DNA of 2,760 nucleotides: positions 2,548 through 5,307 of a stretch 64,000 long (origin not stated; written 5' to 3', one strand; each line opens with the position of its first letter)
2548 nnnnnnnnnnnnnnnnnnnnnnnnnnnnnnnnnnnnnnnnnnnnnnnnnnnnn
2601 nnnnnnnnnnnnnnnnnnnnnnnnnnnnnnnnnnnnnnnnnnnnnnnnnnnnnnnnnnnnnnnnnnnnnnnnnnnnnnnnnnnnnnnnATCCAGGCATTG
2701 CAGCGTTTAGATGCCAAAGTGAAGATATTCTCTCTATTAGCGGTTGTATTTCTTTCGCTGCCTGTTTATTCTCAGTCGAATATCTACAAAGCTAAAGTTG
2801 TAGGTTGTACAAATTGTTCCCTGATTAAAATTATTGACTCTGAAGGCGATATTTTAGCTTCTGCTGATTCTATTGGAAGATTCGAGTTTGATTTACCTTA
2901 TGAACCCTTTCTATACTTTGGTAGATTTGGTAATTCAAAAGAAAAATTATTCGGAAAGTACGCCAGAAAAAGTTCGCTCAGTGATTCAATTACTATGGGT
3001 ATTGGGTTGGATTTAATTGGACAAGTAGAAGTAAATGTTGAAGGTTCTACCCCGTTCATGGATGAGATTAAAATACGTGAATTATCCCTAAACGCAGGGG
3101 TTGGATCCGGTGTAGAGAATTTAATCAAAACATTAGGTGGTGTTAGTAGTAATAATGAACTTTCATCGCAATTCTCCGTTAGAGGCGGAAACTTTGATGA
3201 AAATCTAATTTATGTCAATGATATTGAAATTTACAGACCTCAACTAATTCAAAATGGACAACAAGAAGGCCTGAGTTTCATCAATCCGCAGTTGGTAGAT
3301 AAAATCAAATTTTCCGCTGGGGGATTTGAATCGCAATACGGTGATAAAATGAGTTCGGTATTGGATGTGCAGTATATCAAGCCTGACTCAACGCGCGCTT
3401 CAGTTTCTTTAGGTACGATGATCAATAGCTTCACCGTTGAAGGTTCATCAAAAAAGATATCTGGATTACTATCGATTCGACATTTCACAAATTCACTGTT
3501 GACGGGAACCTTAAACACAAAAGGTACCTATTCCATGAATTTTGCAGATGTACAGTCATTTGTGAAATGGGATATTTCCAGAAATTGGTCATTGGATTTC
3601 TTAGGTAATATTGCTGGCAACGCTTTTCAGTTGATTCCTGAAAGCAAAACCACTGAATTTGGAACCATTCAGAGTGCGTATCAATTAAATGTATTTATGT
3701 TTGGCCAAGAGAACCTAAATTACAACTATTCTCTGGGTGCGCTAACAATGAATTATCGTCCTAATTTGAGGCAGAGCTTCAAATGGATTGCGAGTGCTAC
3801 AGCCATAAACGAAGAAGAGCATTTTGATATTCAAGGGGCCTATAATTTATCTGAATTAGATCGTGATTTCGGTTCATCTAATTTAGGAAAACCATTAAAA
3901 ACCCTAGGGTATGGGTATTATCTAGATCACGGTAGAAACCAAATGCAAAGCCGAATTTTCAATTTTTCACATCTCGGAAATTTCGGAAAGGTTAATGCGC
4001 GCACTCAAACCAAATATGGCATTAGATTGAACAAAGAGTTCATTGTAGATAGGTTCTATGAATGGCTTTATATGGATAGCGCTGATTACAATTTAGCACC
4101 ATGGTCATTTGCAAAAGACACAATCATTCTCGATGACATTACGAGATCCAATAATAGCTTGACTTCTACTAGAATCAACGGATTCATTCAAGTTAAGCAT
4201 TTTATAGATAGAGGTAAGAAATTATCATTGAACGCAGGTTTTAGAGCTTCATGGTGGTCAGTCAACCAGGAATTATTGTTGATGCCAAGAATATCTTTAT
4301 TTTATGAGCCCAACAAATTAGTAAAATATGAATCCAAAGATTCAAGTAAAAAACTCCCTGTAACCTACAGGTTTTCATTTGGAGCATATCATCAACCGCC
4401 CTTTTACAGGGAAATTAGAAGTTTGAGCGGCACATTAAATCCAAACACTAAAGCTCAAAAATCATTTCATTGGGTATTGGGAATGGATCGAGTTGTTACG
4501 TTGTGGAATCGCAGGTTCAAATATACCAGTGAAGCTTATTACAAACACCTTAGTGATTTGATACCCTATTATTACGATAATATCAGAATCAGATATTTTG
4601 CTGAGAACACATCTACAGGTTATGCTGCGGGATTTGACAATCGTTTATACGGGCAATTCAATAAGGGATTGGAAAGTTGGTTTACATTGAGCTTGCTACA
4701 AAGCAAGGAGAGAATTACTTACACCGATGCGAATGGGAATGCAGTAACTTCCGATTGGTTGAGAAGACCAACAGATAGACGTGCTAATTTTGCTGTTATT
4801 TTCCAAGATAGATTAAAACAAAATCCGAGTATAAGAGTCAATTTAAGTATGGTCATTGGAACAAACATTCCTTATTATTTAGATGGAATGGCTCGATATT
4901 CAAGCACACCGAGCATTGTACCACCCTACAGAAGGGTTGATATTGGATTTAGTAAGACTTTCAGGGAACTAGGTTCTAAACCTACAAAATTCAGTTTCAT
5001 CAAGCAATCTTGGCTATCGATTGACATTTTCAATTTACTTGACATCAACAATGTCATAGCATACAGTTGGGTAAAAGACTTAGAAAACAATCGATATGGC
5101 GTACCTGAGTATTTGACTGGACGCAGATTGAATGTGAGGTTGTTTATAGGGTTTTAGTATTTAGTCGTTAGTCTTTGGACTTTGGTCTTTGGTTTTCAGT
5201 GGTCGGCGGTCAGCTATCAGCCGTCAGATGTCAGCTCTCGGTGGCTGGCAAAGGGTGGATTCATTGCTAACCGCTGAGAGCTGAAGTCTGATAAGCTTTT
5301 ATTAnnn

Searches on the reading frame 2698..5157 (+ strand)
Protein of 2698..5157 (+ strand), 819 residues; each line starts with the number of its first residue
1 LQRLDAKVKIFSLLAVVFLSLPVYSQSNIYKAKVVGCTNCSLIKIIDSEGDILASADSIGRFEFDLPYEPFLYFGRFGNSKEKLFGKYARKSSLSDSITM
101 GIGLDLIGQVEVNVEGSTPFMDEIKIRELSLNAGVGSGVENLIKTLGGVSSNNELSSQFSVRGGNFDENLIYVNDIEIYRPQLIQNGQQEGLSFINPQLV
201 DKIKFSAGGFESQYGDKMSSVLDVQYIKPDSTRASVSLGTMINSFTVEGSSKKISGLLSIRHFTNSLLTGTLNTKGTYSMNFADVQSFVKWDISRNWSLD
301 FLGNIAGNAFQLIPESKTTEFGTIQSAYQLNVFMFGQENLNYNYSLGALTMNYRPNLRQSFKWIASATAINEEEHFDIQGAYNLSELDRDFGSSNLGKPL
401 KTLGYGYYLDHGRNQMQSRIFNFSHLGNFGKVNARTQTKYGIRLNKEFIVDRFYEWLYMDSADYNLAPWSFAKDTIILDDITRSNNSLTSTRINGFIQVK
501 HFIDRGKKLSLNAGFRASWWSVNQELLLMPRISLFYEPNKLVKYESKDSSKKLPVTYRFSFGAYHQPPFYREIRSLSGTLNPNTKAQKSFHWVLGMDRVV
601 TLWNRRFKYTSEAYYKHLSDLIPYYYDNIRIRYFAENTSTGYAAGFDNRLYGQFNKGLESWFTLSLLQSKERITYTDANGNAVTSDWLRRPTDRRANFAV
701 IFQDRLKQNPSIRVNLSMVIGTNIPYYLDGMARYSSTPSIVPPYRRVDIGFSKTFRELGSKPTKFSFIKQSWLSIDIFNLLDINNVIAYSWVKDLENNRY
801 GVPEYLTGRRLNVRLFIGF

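Call 3: search_protein_families(library=pfam, proteins=[window:2698-5157:+], max_evalue=0.01)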
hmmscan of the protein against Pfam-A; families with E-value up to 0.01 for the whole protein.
window:2698-5157:+ (819 aa): 1 family
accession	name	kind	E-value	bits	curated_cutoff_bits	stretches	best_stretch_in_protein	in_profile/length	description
PF07715.20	Plug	-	7.7e-07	30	23.9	1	139-216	25-101/107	TonB-dependent Receptor Plug Domain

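Call 4: search_protein_families(library=ncbifam, proteins=[window:2698-5157:+], max_evalue=0.01)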
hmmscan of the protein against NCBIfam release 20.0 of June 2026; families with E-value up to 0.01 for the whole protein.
window:2698-5157:+ (819 aa): 0 families
